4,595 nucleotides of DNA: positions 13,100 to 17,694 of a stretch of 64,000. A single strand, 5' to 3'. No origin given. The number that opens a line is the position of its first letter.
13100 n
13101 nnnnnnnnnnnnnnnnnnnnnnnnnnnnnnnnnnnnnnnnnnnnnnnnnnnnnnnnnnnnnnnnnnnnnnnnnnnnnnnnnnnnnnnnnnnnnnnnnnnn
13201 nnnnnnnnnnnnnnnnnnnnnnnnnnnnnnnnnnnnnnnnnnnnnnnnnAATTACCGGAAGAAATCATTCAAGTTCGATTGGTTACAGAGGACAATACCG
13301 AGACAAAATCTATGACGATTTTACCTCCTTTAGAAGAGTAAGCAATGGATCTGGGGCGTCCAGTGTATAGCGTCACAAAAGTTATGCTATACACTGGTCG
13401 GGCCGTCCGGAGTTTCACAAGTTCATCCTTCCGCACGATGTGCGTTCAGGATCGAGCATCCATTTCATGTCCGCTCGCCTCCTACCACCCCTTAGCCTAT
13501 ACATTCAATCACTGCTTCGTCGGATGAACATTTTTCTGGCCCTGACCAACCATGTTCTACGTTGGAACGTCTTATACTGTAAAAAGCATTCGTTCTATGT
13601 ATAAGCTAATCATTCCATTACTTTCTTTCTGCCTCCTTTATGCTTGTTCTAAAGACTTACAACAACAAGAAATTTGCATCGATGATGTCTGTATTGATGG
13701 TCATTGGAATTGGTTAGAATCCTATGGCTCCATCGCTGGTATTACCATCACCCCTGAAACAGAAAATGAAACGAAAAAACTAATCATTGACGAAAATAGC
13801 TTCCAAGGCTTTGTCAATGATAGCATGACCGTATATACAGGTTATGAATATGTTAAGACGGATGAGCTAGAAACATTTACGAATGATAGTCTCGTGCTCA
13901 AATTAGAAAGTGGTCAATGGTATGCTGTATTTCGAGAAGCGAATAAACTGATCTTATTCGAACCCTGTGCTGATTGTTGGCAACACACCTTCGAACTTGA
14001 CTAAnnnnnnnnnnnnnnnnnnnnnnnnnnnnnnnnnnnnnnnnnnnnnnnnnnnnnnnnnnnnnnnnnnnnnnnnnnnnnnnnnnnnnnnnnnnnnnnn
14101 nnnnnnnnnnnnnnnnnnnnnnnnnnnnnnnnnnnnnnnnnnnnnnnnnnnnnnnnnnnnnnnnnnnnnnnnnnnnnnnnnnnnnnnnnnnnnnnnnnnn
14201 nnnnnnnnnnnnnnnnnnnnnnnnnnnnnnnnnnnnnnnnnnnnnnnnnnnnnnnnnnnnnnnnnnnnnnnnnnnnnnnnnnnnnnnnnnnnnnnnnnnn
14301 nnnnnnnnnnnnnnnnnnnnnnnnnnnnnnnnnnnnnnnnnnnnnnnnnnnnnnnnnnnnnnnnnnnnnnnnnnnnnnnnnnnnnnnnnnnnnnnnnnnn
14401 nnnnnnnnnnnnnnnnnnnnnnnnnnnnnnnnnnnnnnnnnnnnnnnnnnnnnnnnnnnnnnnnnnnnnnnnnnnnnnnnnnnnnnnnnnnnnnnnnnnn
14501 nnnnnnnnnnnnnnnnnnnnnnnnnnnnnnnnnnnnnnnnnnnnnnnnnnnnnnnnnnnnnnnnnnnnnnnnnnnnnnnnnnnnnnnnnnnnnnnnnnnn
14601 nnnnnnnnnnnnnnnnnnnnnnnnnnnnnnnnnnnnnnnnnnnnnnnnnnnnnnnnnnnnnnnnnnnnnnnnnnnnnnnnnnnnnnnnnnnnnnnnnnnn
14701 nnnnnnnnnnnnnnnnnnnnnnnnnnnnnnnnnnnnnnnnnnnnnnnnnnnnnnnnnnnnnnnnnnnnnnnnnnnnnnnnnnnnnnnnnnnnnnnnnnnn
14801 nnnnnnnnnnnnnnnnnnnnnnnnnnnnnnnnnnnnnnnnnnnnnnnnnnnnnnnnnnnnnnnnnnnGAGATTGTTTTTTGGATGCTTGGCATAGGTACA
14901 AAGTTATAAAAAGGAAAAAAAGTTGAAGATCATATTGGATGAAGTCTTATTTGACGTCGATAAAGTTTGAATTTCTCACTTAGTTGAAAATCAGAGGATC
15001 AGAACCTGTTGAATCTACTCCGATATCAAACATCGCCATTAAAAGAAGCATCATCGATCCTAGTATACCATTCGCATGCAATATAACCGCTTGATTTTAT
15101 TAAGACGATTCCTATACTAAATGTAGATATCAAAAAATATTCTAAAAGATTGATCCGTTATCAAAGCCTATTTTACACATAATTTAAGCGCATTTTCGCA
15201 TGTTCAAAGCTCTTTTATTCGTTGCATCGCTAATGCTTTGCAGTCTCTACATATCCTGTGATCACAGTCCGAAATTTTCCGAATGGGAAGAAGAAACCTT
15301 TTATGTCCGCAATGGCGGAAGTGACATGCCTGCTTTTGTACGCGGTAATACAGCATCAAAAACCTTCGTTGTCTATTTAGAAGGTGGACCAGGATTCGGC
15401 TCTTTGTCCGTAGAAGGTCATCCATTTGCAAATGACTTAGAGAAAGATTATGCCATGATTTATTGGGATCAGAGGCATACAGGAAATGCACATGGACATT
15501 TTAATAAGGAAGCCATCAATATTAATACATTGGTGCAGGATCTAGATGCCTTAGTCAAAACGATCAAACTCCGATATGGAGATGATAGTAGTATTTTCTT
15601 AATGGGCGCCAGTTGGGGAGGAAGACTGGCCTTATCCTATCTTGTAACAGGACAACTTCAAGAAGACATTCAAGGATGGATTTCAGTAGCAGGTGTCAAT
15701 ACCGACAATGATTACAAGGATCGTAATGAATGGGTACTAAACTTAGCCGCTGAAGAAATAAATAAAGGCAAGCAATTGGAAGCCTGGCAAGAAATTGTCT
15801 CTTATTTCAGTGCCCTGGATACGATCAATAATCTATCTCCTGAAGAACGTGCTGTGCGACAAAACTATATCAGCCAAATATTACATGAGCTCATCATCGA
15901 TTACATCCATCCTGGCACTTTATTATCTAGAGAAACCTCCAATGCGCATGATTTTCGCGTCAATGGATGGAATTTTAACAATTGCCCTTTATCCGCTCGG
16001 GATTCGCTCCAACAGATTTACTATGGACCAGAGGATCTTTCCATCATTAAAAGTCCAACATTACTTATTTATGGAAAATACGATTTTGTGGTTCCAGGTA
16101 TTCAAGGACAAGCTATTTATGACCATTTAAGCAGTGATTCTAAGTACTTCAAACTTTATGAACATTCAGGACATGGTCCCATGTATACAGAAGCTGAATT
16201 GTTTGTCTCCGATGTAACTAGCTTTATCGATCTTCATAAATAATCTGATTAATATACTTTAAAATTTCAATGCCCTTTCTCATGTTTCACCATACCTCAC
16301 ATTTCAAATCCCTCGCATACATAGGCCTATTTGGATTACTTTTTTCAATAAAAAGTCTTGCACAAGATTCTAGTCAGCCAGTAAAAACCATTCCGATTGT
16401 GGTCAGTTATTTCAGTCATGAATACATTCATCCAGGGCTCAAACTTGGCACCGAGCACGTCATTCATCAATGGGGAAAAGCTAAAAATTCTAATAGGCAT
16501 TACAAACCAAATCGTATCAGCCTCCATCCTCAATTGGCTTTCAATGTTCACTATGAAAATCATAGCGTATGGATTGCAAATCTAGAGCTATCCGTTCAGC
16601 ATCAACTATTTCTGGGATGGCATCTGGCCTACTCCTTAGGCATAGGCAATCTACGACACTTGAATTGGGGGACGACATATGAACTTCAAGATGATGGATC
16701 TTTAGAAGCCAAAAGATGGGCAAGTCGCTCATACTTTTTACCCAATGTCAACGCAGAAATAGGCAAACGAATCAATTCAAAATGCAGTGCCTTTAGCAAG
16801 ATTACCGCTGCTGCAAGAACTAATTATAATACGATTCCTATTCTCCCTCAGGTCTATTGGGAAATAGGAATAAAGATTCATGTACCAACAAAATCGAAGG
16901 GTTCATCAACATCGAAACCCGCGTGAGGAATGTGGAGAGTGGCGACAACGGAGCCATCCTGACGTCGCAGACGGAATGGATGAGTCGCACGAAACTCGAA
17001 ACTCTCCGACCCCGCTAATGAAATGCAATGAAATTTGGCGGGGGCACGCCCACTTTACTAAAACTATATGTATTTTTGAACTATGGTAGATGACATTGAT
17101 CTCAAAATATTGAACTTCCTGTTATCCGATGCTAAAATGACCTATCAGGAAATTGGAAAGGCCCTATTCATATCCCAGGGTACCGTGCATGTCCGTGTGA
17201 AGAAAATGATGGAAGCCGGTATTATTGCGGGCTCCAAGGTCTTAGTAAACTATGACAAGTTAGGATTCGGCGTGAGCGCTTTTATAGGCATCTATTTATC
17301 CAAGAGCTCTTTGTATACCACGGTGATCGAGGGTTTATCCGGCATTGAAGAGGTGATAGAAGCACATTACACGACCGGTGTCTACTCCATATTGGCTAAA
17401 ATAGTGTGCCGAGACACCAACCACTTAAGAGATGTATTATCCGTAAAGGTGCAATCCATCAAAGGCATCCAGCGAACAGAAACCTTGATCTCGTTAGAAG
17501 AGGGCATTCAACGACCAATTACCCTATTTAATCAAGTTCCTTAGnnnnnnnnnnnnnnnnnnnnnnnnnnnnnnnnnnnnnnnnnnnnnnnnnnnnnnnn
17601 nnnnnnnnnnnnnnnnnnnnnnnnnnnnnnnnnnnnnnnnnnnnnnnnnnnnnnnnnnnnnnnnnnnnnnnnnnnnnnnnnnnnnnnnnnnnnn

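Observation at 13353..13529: Family of GC-rich structured intergenic elements with covarying hairpins (4 copies in 64 kb)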

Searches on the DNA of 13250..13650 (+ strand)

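Call 9: search_rna_families(source=window, start=13250, end=13650, threshold=evalue, max_evalue=10, show_alignments=3)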
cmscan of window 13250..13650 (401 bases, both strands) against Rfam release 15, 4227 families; matches with E-value up to 10: 2.
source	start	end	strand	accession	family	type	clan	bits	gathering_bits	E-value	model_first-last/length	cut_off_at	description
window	13265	13321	-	RF00384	Pox_AX_element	Cis-reg;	-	15.1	60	8.9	1-62/62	no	Poxvirus AX element late mRNA cis-regulatory element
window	13586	13649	+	RF02181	ST7-AS2_1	Gene; lncRNA;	-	11.7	80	7.6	1-72/72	no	ST7 antisense RNA 2 conserved region 1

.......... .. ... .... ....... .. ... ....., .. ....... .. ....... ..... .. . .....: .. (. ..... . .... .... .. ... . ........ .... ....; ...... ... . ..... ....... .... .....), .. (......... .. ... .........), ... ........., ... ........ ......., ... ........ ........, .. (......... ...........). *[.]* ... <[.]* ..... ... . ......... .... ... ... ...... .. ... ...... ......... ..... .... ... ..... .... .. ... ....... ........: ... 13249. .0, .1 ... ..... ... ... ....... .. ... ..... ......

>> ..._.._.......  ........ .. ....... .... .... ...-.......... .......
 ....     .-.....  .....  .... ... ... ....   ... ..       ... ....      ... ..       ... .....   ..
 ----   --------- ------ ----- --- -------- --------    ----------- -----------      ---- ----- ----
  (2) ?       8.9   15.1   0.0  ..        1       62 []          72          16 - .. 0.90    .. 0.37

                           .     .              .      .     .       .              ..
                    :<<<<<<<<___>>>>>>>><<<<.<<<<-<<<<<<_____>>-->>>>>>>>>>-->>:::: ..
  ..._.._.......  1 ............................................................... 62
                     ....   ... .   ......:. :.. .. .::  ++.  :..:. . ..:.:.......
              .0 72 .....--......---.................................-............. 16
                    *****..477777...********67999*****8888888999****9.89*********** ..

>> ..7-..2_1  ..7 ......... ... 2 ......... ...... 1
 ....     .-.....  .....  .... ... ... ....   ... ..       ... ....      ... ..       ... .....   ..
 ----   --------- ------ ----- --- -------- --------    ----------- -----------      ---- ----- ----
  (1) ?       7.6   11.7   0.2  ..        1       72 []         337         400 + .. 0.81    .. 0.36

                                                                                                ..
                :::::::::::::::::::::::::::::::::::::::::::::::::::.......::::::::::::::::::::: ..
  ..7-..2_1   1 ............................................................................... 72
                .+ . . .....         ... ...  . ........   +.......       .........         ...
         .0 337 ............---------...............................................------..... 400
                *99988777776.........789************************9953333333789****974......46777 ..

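Call 87: search_dna_similar(query=window:13345-13535:+, collection=phages, mode=distant, max_evalue=0.01, max_rows=10)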
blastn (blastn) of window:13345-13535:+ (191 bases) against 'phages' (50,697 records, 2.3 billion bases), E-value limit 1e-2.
No match.

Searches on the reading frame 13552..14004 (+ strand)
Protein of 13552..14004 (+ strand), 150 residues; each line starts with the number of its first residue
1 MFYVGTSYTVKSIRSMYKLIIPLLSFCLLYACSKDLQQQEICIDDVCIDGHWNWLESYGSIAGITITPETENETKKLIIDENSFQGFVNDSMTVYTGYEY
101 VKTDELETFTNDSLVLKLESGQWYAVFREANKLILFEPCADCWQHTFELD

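Call 16: search_protein_families(library=pfam, proteins=[window:13552-14004:+])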
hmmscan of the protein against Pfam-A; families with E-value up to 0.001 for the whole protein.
window:13552-14004:+ (150 aa): 0 families

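Call 78: search_protein_families(library=pfam, proteins=[window:13552-14004:+], max_evalue=5)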
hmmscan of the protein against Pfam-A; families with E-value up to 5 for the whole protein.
window:13552-14004:+ (150 aa): 1 family
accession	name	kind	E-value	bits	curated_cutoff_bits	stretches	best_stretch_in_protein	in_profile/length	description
PF25279.1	Beta_prop_At2g24240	-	0.065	12.5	27.1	1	53-113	236-294/320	At2g24240-like, C-terminal beta propeller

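Call 79: search_protein_families(library=ncbifam, proteins=[window:13552-14004:+], max_evalue=1)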
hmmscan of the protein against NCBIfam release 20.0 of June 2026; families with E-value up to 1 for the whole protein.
window:13552-14004:+ (150 aa): 1 family
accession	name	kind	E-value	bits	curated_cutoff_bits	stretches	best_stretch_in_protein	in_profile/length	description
NF047972.1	lamb_exclu_cor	equivalog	0.13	12.3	31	1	16-59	1-45/78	phage exclusion lipoprotein Cor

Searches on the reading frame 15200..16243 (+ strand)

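Call 29: search_protein_families(library=pfam, proteins=[window:15200-16243:+], max_evalue=0.01)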
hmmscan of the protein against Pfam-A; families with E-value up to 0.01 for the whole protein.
window:15200-16243:+ (347 aa): 8 families
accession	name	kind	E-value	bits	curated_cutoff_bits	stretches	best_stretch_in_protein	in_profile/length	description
PF12146.15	Hydrolase_4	-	4.3e-18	65.9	27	2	65-185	12-128/239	Serine aminopeptidase, S33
PF00561.26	Abhydrolase_1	-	5.6e-12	46.3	25.8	1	57-331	3-244/245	alpha/beta hydrolase fold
PF00326.27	Peptidase_S9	-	0.00011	22.2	22.6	0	108-202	42-135/213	Prolyl oligopeptidase family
PF12697.13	Abhydrolase_6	-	0.00063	20.9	26.3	1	106-336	46-215/217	Alpha/beta hydrolase family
PF20434.5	BD-FAE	-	0.0027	17.7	26.8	0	78-152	42-111/215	BD-FAE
PF03959.19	FSH1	-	0.0044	17.2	21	0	274-324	153-197/211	Serine hydrolase (FSH1)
PF02230.22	Abhydrolase_2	-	0.0053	17.1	23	0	284-346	156-216/217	Phospholipase/Carboxylesterase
PF05448.18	AXE1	-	0.0097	15.1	21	0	283-327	262-305/321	Acetyl xylan esterase (AXE1)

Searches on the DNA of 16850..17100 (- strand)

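Call 59: search_rna_families(source=window, start=16850, end=17100, threshold=evalue, max_evalue=10, show_alignments=2)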
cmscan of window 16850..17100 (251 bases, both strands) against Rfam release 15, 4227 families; matches with E-value up to 10: 4.
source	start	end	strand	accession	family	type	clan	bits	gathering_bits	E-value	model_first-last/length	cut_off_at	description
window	16854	16885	+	RF00180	REN-SRE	Cis-reg;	-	17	41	0.062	1-37/37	no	Renin stability regulatory element (REN-SRE)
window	16891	16902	+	RF01072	TMV_UPD-PK3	Cis-reg;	-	10.9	34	3.4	1-31/31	no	Pseudoknot of upstream pseudoknot domain (UPD) of the 3'UTR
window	16924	16954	+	RF01129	sR44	Gene; snRNA; snoRNA; CD-box;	-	9.2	45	7.1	25-55/55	no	Small nucleolar RNA sR44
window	16997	17100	+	RF02209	WT1-AS_7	Gene; lncRNA;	-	8.3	50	2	1-106/294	3'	WT1 antisense RNA conserved region 7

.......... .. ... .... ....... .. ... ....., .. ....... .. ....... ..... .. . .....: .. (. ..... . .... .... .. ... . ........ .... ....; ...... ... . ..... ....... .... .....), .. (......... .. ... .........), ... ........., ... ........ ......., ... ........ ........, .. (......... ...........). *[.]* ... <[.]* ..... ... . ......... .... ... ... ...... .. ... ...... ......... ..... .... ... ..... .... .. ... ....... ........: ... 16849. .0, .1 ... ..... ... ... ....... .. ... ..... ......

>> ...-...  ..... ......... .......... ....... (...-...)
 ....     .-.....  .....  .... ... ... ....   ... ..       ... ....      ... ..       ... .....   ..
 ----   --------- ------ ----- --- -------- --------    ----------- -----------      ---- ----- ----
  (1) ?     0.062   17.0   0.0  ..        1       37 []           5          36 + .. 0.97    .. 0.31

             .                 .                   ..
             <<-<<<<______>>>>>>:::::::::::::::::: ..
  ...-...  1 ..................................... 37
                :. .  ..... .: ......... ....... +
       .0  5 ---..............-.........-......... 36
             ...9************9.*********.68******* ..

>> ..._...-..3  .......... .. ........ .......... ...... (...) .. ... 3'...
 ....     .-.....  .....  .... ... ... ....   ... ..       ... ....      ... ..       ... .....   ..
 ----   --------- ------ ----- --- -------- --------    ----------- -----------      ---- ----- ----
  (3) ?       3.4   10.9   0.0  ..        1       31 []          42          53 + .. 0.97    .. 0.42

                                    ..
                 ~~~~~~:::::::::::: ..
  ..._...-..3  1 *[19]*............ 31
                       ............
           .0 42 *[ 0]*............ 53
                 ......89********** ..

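Call 86: search_dna_similar(query=window:16895-17060:-, collection=plasmids, mode=distant, max_evalue=0.01, max_rows=10)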
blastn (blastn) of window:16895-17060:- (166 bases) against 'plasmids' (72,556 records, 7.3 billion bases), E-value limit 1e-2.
No match.

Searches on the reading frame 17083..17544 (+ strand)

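Call 16: search_protein_families(library=pfam, proteins=[window:17083-17544:+])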
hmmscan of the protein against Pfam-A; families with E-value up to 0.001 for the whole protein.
window:17083-17544:+ (153 aa): 6 families
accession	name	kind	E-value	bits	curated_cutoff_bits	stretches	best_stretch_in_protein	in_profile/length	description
PF01037.27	AsnC_trans_reg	-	4.7e-17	62.1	25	1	68-140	1-73/73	Lrp/AsnC ligand binding domain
PF13412.12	HTH_24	-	2e-15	56.5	21.9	1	3-48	2-47/48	Winged helix-turn-helix DNA-binding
PF13404.12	HTH_AsnC-type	-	7.1e-13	48.6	27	1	3-42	2-41/42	AsnC-type helix-turn-helix domain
PF12802.13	MarR_2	-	1.9e-05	25.2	27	1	6-48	7-50/61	MarR family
PF04545.22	Sigma70_r4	-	0.00032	20.6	24.1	1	17-43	19-45/50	Sigma-70, region 4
PF01022.26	HTH_5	-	0.00033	20.9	22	1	7-48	5-45/47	Bacterial regulatory protein, arsR family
